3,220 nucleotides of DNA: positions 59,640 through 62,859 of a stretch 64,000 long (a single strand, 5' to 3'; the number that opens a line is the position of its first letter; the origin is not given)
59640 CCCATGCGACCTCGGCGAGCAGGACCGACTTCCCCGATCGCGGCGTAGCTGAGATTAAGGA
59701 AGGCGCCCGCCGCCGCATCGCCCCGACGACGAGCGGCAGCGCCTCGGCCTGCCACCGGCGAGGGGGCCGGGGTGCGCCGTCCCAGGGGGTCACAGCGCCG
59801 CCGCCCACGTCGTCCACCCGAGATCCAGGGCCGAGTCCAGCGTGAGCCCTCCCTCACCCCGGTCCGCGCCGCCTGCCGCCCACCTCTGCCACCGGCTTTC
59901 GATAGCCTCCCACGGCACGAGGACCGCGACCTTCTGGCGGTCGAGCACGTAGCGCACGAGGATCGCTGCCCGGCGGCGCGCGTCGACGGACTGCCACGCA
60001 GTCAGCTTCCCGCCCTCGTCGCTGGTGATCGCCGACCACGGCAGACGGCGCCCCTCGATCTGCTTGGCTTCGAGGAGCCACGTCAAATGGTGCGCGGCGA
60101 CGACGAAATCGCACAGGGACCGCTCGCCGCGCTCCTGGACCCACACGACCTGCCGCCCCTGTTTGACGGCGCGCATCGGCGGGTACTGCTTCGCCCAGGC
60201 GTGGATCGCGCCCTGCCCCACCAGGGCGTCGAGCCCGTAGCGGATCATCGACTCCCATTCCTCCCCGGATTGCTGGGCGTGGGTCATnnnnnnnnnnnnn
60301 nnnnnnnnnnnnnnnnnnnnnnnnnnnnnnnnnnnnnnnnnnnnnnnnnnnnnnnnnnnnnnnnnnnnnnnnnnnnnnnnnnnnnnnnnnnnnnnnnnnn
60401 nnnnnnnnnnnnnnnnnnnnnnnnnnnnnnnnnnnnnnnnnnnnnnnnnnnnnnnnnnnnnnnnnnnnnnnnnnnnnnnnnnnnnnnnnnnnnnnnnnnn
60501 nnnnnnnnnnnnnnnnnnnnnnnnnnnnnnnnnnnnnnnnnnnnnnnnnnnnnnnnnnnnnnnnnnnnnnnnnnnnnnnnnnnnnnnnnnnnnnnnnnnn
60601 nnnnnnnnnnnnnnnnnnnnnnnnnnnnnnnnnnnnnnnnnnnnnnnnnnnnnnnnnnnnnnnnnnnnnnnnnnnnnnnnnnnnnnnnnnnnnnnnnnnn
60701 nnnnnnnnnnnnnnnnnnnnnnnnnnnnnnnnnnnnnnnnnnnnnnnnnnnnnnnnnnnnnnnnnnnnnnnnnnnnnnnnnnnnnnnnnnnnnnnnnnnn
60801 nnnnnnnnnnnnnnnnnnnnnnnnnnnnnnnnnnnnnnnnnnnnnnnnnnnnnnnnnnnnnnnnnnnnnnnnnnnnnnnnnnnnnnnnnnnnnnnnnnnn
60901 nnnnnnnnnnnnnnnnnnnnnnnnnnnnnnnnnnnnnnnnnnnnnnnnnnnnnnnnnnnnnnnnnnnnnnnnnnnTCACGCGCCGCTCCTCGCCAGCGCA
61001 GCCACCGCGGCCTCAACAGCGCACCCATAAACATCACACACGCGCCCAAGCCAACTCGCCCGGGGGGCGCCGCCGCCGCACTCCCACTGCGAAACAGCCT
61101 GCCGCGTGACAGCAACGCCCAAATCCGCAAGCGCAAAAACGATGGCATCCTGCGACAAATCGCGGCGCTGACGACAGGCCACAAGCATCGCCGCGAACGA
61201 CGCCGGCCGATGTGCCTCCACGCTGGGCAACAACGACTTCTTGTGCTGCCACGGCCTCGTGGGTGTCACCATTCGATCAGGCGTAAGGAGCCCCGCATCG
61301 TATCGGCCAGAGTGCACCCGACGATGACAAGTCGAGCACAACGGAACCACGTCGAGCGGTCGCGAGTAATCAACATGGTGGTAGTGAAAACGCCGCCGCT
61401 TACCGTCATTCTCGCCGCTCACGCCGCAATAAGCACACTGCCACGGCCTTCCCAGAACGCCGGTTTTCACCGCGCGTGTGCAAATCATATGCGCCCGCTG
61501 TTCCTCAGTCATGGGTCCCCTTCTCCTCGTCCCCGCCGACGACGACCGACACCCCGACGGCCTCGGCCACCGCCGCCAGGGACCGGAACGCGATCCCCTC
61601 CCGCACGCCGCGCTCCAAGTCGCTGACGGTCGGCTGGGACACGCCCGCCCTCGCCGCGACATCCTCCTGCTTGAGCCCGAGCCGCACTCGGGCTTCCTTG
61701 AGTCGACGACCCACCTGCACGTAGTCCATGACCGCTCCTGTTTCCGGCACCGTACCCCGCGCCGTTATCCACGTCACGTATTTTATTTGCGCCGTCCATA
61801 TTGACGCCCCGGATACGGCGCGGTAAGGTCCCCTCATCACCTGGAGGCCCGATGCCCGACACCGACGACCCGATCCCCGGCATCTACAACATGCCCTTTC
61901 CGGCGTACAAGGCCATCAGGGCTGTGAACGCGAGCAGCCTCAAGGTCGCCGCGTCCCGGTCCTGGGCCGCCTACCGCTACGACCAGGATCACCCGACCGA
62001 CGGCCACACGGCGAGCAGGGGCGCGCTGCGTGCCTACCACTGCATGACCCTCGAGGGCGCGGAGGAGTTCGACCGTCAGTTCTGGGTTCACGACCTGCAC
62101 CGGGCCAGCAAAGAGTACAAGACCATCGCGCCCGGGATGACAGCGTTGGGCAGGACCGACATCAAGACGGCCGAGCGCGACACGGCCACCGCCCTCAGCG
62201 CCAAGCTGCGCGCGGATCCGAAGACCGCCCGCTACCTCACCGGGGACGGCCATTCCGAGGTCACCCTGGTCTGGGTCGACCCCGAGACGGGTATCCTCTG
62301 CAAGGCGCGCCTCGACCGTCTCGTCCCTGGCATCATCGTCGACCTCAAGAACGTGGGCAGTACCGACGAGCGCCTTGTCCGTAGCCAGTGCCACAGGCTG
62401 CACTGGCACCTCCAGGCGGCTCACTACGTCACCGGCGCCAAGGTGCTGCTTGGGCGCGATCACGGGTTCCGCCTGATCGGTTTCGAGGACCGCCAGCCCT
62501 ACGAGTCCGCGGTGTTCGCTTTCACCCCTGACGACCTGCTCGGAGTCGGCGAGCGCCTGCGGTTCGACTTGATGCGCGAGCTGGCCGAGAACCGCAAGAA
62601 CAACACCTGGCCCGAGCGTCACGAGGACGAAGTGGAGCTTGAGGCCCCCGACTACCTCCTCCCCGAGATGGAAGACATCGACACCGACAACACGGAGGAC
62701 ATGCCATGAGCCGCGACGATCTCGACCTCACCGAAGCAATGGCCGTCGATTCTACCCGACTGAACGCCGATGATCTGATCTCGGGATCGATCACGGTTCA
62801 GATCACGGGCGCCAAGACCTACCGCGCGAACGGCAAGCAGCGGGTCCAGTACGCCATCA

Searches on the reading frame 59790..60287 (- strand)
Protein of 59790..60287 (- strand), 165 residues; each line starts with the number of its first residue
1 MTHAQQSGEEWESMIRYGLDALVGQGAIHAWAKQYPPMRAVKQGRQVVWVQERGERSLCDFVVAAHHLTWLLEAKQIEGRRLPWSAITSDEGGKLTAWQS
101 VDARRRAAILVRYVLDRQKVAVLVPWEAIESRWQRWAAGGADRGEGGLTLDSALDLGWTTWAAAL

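Call 9: search_protein_families(library=pfam, proteins=[window:59790-60287:-], max_evalue=0.01)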
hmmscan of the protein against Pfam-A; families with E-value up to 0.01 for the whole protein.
window:59790-60287:- (165 aa): 0 families

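Call 10: search_protein_families(library=phrogs, proteins=[window:59790-60287:-], max_evalue=0.001)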
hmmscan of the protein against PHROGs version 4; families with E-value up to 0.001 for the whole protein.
window:59790-60287:- (165 aa): 1 family
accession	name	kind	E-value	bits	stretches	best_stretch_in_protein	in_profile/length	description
phrog_843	-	DNA, RNA and nucleotide metabolism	3.9e-07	30.8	1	2-132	5-128/177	Holliday junction resolvase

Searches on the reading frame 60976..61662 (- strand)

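Call 59: search_protein_families(library=pfam, proteins=[window:60976-61662:-], max_evalue=0.001)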
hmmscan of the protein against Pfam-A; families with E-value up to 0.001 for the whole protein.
window:60976-61662:- (228 aa): 1 family
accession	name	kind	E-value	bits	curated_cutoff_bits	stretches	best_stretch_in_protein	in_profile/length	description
PF13560.12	HTH_31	-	4.3e-05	24.2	27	1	156-217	2-59/64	Helix-turn-helix domain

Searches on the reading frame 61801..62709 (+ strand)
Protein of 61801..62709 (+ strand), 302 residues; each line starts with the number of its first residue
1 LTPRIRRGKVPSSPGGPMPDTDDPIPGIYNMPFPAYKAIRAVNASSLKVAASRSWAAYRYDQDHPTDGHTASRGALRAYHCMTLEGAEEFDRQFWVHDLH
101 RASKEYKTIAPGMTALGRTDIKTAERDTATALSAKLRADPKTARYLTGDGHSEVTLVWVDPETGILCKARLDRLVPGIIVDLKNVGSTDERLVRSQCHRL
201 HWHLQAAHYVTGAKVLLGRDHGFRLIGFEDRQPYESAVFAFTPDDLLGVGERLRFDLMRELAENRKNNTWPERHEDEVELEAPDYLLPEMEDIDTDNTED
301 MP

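Call 9: search_protein_families(library=pfam, proteins=[window:61801-62709:+], max_evalue=0.01)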
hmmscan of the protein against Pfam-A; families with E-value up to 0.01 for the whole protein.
window:61801-62709:+ (302 aa): 1 family
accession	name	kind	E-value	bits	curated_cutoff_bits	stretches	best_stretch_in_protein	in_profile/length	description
PF12684.13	DUF3799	-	2.6e-14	54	26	1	79-273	37-223/233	PDDEXK-like domain of unknown function (DUF3799)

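Call 10: search_protein_families(library=phrogs, proteins=[window:61801-62709:+], max_evalue=0.001)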
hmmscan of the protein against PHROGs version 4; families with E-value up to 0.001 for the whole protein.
window:61801-62709:+ (302 aa): 2 families
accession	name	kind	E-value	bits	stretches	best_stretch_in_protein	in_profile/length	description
phrog_412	-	DNA, RNA and nucleotide metabolism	4.4e-46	159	1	28-300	141-420/440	exonuclease VIII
phrog_607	-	DNA, RNA and nucleotide metabolism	1.6e-10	40.9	1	115-272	702-858/883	exonuclease VII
